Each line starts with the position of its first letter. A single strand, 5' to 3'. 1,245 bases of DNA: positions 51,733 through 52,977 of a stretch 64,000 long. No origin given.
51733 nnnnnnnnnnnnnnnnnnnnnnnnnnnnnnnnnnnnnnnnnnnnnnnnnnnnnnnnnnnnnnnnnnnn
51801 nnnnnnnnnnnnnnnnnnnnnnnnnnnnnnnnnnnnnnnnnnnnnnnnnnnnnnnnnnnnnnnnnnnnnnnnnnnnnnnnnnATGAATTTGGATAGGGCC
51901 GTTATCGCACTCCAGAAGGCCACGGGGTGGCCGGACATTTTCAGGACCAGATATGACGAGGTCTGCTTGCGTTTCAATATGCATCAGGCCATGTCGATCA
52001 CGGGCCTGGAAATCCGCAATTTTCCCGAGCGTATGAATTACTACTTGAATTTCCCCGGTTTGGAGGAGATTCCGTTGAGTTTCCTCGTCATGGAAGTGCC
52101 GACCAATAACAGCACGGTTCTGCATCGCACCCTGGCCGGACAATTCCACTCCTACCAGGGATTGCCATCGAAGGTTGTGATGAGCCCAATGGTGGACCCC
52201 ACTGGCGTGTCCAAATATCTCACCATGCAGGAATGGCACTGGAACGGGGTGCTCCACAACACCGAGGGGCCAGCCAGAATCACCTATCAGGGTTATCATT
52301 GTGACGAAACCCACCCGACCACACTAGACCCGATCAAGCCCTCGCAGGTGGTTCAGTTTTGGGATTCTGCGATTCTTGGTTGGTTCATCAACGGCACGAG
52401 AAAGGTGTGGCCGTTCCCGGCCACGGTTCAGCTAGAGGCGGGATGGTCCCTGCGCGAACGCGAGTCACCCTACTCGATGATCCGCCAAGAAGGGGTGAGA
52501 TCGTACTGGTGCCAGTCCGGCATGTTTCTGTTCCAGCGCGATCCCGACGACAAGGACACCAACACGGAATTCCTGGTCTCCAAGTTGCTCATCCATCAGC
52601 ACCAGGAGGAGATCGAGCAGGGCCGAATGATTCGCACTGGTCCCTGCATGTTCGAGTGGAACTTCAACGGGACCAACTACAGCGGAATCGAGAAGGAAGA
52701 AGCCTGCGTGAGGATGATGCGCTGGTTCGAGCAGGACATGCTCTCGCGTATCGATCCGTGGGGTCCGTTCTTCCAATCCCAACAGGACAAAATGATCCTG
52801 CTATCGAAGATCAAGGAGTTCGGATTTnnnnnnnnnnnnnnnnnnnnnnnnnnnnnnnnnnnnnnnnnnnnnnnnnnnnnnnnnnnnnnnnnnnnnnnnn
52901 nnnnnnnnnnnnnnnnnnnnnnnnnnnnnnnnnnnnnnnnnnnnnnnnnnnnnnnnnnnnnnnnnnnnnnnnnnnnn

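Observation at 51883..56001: Five tandem paralogous genes built from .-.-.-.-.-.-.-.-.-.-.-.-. type repeats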

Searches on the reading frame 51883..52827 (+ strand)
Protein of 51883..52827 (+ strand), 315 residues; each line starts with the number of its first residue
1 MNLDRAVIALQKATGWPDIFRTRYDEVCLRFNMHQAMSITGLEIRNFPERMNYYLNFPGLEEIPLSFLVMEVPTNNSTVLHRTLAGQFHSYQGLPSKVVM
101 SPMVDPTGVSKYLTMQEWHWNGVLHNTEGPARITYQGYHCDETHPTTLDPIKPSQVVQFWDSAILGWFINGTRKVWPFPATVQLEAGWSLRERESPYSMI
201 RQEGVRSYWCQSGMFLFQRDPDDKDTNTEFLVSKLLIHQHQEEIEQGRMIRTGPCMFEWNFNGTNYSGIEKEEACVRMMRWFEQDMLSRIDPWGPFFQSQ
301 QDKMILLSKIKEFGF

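Call 6: search_protein_families(library=pfam, proteins=[window:51883-52827:+], max_evalue=10)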
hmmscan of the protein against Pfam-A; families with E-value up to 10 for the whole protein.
window:51883-52827:+ (315 aa): 0 families

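Call 7: search_protein_families(library=phrogs, proteins=[window:51883-52827:+], max_evalue=1)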
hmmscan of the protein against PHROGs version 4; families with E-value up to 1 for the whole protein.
window:51883-52827:+ (315 aa): 0 families

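Call 12: search_dna_similar(query=window:51883-52827:+, collection=phages, mode=protein, max_evalue=0.01)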
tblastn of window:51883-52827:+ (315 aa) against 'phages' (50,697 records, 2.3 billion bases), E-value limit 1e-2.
No match.

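Call 14: find_related_loci(query=window:51883-52827:+, collection=viral_contigs, flank=10000)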
Query window:51883-52827:+ (315 aa) in viral_contigs; peptide patterns used: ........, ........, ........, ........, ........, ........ (x = any residue, [..] = any of these).
No stretch of DNA in the collection matches any of the patterns.

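Call 20: list_cluster_members(proteins=[window:51883-52827:+, window:52827-53618:+, window:54542-55408:+, window:55411-55998:+, L001:8234-9163:+, L001:10884-11741:+, L001:11741-12310:+, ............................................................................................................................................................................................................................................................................])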
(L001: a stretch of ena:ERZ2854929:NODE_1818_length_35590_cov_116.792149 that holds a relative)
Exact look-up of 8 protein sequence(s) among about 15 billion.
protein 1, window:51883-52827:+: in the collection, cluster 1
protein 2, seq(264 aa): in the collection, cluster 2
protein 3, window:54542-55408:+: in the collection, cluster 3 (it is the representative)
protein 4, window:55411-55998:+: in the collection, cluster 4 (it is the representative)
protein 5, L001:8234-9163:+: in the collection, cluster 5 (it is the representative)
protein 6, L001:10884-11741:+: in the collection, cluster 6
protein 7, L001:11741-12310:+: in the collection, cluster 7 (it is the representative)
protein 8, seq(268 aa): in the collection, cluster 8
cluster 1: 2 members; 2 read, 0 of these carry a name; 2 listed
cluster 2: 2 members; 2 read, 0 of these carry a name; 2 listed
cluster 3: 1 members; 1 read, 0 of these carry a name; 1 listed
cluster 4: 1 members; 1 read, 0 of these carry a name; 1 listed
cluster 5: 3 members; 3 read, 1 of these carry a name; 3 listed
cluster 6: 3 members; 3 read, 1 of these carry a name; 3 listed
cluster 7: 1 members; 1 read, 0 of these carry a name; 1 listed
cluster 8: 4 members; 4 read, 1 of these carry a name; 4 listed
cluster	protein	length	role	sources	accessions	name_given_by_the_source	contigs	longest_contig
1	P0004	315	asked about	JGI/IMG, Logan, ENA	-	-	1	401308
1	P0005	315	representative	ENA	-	-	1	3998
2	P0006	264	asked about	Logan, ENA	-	-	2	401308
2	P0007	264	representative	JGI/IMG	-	-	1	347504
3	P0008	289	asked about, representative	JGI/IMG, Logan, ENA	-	-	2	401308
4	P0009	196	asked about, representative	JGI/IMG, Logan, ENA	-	-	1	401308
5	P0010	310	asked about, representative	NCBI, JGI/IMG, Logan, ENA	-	-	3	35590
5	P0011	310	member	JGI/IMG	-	hypothetical protein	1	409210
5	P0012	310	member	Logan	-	-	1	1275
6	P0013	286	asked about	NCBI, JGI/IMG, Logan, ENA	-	-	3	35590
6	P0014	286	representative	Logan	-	-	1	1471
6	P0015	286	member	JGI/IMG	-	hypothetical protein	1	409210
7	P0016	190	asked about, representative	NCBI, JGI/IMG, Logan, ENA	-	-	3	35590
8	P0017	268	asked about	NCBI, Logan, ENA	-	-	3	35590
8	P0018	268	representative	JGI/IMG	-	hypothetical protein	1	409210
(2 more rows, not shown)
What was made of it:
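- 52827..53621 (+): Gene B, 264 aa, B-type subfamily. TTG start overlaps the stop codon of A by 4 nt. Repeat units include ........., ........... (nt 53229-53261) and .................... The exact product is on record (call 20).
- Checked: B starts at TTG 52827, 8 nt after an AAGGAG, and the exact 264-aa product is on record in the public protein collection (call 20).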

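Call 40: search_protein_families(library=ncbifam, proteins=[window:51883-52827:+, P0006], max_evalue=1)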
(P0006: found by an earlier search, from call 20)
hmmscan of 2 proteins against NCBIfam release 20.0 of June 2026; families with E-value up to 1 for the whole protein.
window:51883-52827:+ (315 aa): 0 families

P0006 (264 aa): 0 families

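Call 62: predict_structure(alignment_id=A6)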
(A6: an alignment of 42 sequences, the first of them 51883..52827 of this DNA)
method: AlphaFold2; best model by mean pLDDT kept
length: 315 residues; sequences in the alignment: 42
mean_pLDDT: 56.4   pTM: 0.46
mean pLDDT of the five models: 56.4, 56.2, 55.5, 55.4, 53.6
residues with pLDDT >= 90: 0; 70-90: 93; 50-70: 97; < 50: 125
segments of 3 or more residues with pLDDT < 50: 70-76, 147-155, 176-230, 242-245, 247-253, 268-299, 313-315
pLDDT, mean of each block of 10 residues (from residue 1): 80 83 72 72 63 65 55 49 60 70 75 80 78 75 51 52 75 55 27 27 26 33 44 51 44 50 50 45 44 43 56 46
secondary structure, 60 per line:
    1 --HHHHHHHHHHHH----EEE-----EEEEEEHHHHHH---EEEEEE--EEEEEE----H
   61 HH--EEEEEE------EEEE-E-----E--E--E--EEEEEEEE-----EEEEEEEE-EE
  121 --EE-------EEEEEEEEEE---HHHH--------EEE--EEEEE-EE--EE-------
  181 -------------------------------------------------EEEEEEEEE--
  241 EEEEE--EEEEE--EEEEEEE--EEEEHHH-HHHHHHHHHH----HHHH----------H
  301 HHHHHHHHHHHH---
elements in order: H3-14 E19-21 E27-32 H33-38 E42-47 E50-55 E65-70 E77-80 E97-104 E110-117 E132-141 H145-148 E157-159 E162-166 E230-238 E241-245 E248-252 E255-261 E264-267 H272-281 H286-289 H300-312
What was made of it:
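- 51883..52830 (+): Gene A, 315 aa, A-type subfamily, the most divergent member. It has one near-canonical repeat and the family's C-terminal helix motif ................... The structure model is poor (pLDDT 56, call 62).
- The model of A is unreliable (call 62).
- Tried and rejected: The AlphaFold model of A was too poor to use (pLDDT 56, call 62).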

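Call 93: search_protein_families(library=padloc, proteins=[window:51883-52827:+, P0006], max_evalue=0.1)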
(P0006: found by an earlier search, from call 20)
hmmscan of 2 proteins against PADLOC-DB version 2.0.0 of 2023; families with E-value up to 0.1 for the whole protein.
window:51883-52827:+ (315 aa): 0 families

P0006 (264 aa): 0 families
